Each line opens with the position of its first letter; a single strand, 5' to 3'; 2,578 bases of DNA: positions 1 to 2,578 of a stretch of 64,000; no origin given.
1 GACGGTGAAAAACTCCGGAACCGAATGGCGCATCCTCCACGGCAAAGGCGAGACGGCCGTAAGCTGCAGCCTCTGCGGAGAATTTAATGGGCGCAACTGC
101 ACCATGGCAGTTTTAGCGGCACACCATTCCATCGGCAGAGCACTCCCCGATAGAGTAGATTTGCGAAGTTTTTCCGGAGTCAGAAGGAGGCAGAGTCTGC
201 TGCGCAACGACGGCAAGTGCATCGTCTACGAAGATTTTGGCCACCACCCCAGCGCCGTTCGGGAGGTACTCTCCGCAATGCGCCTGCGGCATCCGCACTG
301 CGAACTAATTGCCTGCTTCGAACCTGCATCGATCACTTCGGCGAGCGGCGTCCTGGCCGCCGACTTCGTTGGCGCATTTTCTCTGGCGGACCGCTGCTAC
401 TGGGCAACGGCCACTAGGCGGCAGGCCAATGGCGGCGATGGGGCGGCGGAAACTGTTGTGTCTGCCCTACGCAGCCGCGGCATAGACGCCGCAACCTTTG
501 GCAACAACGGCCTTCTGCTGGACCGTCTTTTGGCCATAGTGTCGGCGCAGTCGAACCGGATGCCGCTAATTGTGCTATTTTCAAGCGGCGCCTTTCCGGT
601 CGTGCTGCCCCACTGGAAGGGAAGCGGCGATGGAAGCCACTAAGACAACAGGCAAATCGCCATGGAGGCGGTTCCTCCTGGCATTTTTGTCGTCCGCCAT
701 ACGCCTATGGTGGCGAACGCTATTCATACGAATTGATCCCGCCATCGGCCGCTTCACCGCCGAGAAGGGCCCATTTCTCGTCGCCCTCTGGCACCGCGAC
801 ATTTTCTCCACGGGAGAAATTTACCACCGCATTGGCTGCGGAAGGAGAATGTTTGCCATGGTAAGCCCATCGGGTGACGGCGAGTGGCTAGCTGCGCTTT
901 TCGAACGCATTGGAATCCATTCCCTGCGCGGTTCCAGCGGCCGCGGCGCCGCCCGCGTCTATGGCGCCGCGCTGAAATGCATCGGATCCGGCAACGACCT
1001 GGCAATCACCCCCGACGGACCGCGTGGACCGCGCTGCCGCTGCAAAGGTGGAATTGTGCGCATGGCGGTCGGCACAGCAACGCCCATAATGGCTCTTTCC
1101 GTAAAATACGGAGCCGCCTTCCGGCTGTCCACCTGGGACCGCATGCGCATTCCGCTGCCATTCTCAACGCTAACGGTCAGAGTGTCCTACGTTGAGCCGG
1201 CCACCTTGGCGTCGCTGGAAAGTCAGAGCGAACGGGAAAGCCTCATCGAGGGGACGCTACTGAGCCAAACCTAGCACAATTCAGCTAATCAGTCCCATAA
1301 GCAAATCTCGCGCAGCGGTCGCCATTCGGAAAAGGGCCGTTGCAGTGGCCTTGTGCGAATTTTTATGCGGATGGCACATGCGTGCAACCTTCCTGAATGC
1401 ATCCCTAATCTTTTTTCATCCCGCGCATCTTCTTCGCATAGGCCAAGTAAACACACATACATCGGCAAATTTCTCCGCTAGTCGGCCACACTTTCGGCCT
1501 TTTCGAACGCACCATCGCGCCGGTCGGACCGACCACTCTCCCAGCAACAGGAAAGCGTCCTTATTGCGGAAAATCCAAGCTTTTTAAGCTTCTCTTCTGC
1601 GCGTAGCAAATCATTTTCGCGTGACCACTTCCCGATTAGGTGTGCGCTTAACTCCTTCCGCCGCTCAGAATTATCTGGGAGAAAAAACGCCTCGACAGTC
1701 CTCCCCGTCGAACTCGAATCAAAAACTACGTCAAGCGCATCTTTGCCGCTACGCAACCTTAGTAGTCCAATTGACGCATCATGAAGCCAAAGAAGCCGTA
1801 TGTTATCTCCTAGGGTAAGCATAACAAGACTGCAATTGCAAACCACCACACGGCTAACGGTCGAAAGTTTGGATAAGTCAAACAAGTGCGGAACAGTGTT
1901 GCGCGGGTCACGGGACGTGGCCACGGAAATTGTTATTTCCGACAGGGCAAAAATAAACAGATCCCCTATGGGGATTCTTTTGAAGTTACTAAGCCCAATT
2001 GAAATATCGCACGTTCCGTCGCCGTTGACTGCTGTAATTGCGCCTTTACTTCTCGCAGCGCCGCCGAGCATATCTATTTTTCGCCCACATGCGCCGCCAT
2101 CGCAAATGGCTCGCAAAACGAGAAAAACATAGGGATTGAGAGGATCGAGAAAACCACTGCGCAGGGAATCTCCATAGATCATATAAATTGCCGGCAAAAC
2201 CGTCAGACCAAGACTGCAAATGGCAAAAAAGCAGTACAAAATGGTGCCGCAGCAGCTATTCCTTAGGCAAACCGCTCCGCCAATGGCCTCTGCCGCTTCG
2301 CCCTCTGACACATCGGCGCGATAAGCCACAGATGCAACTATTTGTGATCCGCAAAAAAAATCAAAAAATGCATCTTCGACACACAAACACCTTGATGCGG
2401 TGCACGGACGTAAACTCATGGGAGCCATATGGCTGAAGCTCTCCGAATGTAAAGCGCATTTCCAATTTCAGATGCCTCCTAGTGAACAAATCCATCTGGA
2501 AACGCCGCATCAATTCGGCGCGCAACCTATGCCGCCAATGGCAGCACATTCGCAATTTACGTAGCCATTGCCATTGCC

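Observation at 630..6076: Fossil tandem segmental duplication with a chimeric pseudogene junction (glgC 3' end fused to DUF374 3' end)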

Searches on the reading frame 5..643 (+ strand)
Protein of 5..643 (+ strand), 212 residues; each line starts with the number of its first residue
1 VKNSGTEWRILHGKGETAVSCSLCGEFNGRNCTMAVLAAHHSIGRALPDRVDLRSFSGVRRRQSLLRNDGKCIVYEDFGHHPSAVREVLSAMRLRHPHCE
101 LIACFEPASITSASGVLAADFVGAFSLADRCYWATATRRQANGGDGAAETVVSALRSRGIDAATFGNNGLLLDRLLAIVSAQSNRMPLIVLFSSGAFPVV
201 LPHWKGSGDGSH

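Call 5: search_protein_families(library=pfam, proteins=[window:5-643:+], max_evalue=0.01)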
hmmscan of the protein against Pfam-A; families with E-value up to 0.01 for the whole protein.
window:5-643:+ (212 aa): 1 family
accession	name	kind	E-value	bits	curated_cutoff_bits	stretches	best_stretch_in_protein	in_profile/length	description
PF02875.26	Mur_ligase_C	-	8.3e-06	27.1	28.4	1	61-145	1-86/127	Mur ligase, glutamate ligase domain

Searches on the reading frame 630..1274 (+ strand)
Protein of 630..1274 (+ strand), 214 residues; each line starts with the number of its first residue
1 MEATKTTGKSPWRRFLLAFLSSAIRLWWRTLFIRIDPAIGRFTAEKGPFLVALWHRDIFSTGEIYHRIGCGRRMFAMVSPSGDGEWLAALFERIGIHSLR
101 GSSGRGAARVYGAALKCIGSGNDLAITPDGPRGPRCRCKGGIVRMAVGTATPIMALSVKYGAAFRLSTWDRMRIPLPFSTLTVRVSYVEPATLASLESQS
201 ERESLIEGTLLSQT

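Call 5: search_protein_families(library=pfam, proteins=[window:630-1274:+], max_evalue=0.01)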
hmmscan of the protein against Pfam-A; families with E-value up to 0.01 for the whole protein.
window:630-1274:+ (214 aa): 1 family
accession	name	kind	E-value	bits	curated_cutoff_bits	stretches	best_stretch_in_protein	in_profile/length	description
PF04028.18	DUF374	-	3.4e-21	75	26.8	1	71-135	5-69/69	Domain of unknown function (DUF374)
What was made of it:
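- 630..1274 (+): Intact DUF374-family gene (214 aa). Its part from 761 onward lies inside duplication copy 1. Pfam DUF374 scores 75 bits against a cut-off of 26.8 (call 5).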

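Call 14: find_related_loci(query=window:630-1274:+, collection=genome_contigs, flank=10000)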
Query window:630-1274:+ (214 aa) in genome_contigs; peptide patterns used: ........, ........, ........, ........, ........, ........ (x = any residue, [..] = any of these).
169 stretches matched a pattern; 20 encode a relative of the query (tblastn E <= 1e-3); 20 distinct loci.
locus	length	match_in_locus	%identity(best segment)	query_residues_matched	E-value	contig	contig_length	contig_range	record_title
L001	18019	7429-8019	65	17-213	2e-85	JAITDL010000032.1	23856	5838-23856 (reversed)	MAG: Puniceicoccales bacterium isolate Nm470_bin13 k119_31983, whole genome shotgun sequence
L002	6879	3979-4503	35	24-202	2e-25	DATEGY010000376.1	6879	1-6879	MAG TPA_asm: Gemmatimonadales bacterium isolate SMAG_U8797 k141_1112380, whole genome shotgun sequence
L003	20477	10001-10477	38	50-207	1e-24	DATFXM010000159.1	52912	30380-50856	MAG TPA_asm: Blastocatellia bacterium isolate SMAG_U9517 k141_13578622, whole genome shotgun sequence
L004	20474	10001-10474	36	24-183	2e-24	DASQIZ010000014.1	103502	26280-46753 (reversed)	MAG TPA_asm: Gemmatimonadales bacterium isolate SMAG_U11872 k141_32710, whole genome shotgun sequence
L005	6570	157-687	35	24-205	2e-24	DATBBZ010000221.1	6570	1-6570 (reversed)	MAG TPA_asm: Gemmatimonadales bacterium isolate SMAG_U5772 k141_312785, whole genome shotgun sequence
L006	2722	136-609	36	24-183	2e-24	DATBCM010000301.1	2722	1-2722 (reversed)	MAG TPA_asm: Gemmatimonadales bacterium isolate SMAG_U5785 k141_579359, whole genome shotgun sequence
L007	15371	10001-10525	34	24-202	3e-24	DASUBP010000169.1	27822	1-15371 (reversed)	MAG TPA_asm: Gemmatimonadales bacterium isolate SMAG_U2524 k141_1353643, whole genome shotgun sequence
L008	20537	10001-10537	35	26-206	5e-24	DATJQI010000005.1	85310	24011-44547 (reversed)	MAG TPA_asm: Gemmatimonadales bacterium isolate SMAG_U14936 k141_2965342, whole genome shotgun sequence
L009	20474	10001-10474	34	39-202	2e-23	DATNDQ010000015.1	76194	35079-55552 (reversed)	MAG TPA_asm: Gemmatimonadales bacterium isolate SMAG_U11246 k141_15943, whole genome shotgun sequence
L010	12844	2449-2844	37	48-178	2e-22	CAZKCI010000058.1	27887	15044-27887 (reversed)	MAG TPA_asm: uncultured bacterium isolate binchicken_co255_117 genome assembly, contig: k141_1824957, whole genome shotg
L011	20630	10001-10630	32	12-212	3e-21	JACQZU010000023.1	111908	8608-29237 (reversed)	MAG: Acidobacteria bacterium isolate NC_groundwater_1575_Pr3_B-0.1um_68_18 SR-2_scaffold_141_3445447, whole genome shotg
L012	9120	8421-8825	40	47-183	4e-21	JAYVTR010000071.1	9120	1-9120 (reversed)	MAG: Planctomycetota bacterium isolate GL74_UP_concoct_31_sub GL74_UP_concoct_31_sub_70, whole genome shotgun sequence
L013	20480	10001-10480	33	46-207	9e-20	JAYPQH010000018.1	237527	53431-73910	MAG: Alphaproteobacteria bacterium isolate SD3109_NP_concoct_bins.tsv.235 contig_21750_pilon, whole genome shotgun seque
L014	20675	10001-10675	32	1-214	4e-19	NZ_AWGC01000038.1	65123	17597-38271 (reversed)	Asticcacaulis sp. AC402 contig00038, whole genome shotgun sequence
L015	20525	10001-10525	32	32-210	3e-17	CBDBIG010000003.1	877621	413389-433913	MAG: bacterium isolate 845e38ca-9dc7-4b95-8e20-bcd51b9e5d8e genome assembly, contig: contig_3, whole genome shotgun sequ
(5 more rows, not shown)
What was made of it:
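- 630..1274 (+): It is 65% identical over residues 17-213 to the L001 homologue (call 14).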

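Call 57: search_protein_families(library=ncbifam, proteins=[window:630-1274:+], max_evalue=0.01)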
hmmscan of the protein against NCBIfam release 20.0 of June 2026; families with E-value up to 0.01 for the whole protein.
window:630-1274:+ (214 aa): 0 families

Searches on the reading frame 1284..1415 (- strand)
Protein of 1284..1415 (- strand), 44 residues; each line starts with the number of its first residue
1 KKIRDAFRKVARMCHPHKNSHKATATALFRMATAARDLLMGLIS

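Call 34: search_protein_families(library=pfam, proteins=[window:1284-1415:-], max_evalue=10)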
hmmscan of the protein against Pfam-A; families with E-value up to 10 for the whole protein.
seq(44 aa): 2 families
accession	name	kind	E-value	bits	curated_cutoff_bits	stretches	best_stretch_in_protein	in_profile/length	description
PF00226.36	DnaJ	-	4.1e-07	30.4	27.8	1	2-39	16-53/63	DnaJ domain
PF17177.10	PPR_long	-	0.054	13.3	27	1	3-38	70-105/211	Pentacotripeptide-repeat region of PRORP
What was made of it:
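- On J-domain (DnaJ/Hsp40) proteins: paralog A: The domain is recognisable (30.4 bits, call 34).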

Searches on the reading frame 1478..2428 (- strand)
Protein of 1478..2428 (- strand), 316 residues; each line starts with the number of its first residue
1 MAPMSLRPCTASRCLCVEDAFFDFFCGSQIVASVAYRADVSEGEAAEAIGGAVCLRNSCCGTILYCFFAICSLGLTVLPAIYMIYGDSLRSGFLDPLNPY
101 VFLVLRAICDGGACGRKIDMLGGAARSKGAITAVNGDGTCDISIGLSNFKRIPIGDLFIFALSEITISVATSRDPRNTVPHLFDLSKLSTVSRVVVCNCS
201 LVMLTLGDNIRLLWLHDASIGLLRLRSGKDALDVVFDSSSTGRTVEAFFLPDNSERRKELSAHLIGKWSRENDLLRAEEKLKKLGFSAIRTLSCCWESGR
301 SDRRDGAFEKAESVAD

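Call 5: search_protein_families(library=pfam, proteins=[window:1478-2428:-], max_evalue=0.01)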
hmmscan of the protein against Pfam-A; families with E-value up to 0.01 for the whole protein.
window:1478-2428:- (316 aa): 0 families

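Call 7: find_encoding_contigs(protein=window:1478-2428:-, flank=10000, max_places=6)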
Protein window:1478-2428:- (316 aa): no gene with exactly this product is on record in the collection.

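Call 56: search_protein_families(library=pfam, proteins=[window:1478-2428:-], max_evalue=10)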
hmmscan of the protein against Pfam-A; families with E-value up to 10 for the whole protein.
window:1478-2428:- (316 aa): 0 families

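Call 57: search_protein_families(library=ncbifam, proteins=[window:1478-2428:-], max_evalue=0.01)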
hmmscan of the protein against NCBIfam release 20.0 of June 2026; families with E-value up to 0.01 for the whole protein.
window:1478-2428:- (316 aa): 0 families
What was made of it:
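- Tried and rejected: Relaxed Pfam and NCBIfam scans of the N-domains gave nothing (calls 56, 57).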
